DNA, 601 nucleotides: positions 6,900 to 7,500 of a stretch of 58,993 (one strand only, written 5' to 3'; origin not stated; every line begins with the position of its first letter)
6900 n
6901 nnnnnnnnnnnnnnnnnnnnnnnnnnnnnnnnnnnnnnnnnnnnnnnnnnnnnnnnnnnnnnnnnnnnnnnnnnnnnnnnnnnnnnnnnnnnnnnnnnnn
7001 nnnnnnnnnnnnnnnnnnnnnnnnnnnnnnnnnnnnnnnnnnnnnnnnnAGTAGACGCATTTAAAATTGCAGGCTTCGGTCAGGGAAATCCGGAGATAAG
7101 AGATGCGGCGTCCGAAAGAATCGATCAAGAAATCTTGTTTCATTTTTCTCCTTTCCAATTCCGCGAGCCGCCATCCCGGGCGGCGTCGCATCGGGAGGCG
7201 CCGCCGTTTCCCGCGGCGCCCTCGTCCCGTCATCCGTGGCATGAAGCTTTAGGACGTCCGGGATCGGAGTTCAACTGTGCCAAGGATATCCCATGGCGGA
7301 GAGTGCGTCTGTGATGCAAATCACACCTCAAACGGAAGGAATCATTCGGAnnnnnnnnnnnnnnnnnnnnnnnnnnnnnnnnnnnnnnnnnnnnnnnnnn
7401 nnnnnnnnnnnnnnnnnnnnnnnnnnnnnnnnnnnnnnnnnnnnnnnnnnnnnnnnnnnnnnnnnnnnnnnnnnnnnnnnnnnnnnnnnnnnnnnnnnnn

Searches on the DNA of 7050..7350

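Call 65: search_rna_families(source=window, start=7050, end=7350, threshold=gathering, show_alignments=1)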
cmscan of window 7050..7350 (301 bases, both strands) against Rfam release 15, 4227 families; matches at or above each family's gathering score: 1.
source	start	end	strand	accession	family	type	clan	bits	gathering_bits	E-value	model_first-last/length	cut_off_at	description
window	7132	7281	-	RF01055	Molybdenum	Cis-reg; riboswitch;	-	55.1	36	8.9e-13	1-135/135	no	Molybdenum/Tungsten riboswitch aptamer (Moco RNA motif)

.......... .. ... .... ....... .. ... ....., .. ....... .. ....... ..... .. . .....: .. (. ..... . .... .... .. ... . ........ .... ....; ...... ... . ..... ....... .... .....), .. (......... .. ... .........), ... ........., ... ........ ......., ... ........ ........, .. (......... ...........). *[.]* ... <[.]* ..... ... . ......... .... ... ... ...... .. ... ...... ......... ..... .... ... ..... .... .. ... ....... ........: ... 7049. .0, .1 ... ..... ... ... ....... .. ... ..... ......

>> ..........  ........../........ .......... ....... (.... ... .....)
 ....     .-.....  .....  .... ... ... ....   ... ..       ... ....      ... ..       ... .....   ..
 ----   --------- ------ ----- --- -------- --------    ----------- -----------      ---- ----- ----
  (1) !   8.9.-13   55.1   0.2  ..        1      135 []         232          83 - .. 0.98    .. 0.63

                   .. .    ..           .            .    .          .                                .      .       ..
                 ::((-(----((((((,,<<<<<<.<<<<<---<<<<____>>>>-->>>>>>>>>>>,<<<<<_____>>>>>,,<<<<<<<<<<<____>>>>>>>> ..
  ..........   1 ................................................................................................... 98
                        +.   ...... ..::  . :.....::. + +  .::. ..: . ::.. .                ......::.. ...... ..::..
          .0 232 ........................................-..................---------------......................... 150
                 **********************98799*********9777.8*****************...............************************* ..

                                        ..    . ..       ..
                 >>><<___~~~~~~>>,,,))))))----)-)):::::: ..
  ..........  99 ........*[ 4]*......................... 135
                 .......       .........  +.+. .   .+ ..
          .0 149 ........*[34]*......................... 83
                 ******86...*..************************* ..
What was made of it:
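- On Class II activator-dependent promoter: The riboswitch core starts 12 nt after the O1 hexamer (call 65).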
